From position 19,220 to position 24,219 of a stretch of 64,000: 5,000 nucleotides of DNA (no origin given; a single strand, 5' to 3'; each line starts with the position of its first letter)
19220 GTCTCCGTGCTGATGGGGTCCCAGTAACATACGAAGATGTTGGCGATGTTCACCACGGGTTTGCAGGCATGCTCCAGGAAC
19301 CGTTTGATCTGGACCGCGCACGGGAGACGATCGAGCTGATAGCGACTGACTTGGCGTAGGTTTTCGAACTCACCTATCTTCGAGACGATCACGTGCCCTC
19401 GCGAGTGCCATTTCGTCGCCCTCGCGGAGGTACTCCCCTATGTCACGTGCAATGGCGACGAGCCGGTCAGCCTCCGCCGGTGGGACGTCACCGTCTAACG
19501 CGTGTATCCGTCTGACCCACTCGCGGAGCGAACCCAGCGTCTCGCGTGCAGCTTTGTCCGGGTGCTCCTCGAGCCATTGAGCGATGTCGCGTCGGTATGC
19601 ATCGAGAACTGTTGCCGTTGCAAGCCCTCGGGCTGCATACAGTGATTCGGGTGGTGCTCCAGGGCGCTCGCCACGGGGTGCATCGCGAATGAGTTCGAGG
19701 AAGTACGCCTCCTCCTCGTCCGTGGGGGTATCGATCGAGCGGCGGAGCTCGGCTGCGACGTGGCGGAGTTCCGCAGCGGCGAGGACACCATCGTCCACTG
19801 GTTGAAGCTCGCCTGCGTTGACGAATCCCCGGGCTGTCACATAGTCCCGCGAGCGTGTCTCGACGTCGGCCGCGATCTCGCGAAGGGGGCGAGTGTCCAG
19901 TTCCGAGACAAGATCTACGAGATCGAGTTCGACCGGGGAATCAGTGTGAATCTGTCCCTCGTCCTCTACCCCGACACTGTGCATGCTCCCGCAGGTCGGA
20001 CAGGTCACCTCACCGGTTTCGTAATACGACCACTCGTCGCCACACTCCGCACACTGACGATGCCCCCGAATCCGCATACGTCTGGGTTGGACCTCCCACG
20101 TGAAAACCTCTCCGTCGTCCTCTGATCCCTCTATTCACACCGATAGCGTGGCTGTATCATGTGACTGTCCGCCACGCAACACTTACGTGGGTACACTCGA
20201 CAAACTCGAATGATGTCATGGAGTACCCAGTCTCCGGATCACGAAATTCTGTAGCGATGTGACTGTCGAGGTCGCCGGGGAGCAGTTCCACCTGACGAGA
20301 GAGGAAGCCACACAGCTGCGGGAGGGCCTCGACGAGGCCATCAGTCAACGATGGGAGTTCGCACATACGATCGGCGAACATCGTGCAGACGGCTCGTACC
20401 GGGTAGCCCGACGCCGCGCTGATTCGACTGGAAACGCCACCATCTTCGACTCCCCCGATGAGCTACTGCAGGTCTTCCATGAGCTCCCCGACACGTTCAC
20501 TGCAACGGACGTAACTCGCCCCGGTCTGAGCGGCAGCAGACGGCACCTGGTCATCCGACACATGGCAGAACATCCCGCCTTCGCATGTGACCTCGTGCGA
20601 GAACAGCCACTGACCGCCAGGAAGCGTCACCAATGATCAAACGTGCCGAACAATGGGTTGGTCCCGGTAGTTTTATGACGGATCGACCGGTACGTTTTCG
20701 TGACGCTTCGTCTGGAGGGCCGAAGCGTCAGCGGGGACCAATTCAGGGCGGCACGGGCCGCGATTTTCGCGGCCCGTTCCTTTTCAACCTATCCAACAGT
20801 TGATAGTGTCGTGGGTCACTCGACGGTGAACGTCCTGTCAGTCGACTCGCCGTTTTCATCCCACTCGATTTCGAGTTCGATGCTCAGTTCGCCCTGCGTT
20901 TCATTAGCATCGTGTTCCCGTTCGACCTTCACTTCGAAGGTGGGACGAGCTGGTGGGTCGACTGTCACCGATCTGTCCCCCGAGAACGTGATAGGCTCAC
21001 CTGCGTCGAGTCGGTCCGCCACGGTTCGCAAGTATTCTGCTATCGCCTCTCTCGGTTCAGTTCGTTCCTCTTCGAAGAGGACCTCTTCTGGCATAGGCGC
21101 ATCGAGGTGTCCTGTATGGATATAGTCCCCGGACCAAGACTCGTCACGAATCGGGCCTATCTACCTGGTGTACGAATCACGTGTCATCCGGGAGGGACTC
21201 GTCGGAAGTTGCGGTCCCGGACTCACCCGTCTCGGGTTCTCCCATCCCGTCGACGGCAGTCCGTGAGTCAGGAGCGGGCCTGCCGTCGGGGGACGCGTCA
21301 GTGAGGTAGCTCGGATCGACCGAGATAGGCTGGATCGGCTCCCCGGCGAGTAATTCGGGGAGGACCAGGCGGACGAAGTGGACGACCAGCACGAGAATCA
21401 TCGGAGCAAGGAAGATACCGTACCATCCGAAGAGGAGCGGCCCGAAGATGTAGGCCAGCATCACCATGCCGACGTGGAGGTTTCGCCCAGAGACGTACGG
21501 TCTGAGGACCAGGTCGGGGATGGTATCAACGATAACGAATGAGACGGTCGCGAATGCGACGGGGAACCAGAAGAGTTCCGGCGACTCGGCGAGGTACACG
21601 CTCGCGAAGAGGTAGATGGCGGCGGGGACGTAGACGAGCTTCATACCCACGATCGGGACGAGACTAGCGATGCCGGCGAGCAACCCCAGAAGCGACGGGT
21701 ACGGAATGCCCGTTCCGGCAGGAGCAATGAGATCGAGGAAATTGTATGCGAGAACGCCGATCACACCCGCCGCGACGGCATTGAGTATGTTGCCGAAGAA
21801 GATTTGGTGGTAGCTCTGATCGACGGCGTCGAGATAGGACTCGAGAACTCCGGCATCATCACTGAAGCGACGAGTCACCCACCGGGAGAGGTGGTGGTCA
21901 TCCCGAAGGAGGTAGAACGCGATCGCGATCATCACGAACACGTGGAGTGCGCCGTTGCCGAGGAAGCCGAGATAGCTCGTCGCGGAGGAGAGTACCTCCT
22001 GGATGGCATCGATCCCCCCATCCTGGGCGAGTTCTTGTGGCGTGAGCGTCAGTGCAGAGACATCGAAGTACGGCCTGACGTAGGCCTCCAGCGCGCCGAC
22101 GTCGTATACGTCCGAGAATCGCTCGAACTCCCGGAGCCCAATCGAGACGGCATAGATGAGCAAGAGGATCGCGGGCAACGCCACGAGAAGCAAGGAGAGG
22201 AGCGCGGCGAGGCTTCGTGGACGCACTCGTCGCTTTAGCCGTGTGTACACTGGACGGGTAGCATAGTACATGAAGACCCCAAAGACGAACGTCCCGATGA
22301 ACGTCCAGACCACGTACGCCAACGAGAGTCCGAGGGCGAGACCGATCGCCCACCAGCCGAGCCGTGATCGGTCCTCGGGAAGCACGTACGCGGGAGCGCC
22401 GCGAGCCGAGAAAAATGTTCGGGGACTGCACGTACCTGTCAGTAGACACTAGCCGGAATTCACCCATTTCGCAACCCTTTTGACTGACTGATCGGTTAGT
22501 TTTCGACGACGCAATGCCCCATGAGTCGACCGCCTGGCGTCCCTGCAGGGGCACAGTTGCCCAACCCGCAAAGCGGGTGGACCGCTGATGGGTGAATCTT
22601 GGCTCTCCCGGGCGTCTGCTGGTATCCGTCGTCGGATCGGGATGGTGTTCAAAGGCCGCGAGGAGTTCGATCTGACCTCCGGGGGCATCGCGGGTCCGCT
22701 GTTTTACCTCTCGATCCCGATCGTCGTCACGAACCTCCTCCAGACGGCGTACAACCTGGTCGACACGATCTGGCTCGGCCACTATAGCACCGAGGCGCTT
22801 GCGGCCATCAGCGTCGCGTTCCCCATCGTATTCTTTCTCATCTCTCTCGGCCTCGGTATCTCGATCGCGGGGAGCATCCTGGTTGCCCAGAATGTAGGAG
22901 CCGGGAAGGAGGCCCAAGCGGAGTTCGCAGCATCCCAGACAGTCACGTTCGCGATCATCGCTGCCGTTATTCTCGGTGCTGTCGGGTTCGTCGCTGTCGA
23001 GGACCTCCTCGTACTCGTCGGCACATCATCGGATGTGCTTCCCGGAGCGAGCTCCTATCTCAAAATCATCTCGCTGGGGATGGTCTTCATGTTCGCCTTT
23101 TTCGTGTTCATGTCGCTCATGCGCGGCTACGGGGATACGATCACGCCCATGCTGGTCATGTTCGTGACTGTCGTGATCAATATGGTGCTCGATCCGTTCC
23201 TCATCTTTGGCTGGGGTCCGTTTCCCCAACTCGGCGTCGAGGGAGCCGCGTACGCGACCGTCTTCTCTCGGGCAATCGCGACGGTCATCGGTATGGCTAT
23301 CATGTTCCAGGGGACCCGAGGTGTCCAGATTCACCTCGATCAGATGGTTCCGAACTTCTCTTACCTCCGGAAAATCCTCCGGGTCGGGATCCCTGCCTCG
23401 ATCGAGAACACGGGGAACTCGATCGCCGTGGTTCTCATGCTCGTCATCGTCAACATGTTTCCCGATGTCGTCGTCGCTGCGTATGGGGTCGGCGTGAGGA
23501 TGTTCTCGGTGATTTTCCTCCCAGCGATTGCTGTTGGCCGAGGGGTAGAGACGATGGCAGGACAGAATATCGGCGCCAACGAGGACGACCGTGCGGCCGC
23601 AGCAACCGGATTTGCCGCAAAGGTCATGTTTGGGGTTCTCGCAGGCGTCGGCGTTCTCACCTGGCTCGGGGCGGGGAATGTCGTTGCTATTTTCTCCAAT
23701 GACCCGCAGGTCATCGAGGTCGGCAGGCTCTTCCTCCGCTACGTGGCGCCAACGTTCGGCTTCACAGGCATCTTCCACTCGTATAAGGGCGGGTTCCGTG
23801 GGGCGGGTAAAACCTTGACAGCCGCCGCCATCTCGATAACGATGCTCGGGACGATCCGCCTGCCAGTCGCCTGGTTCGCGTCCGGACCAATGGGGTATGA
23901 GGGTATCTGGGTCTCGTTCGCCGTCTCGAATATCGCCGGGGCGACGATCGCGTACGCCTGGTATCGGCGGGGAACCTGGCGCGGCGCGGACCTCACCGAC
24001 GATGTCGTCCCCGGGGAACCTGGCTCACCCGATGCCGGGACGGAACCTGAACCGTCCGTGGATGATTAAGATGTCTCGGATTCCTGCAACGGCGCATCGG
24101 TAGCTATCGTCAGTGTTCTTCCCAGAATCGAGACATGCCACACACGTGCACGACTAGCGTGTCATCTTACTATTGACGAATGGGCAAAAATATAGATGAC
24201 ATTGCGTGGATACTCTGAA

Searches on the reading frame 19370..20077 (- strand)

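Call 17: search_protein_families(library=pfam, proteins=[window:19370-20077:-], max_evalue=0.001)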
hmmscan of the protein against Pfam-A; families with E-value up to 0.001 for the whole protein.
window:19370-20077:- (235 aa): 1 family
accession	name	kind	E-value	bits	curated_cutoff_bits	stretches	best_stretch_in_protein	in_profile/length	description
PF23430.1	DUF7117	-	4.7e-92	308.2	28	1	1-232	1-232/232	Family of unknown function (DUF7117)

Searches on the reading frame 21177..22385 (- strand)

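Call 17: search_protein_families(library=pfam, proteins=[window:21177-22385:-], max_evalue=0.001)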
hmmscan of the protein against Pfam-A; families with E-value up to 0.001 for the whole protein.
window:21177-22385:- (402 aa): 1 family
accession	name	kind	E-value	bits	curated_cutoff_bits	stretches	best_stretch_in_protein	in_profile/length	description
PF01594.21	AI-2E_transport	-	1.9e-30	106.7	34.3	1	16-339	7-324/327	AI-2E family transporter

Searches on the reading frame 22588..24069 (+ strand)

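Call 17: search_protein_families(library=pfam, proteins=[window:22588-24069:+], max_evalue=0.001)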
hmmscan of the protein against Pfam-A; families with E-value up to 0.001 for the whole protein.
window:22588-24069:+ (493 aa): 1 family
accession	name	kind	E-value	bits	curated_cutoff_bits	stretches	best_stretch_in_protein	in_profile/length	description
PF01554.23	MatE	-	6.5e-64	214.9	24.9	2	44-203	1-160/161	MatE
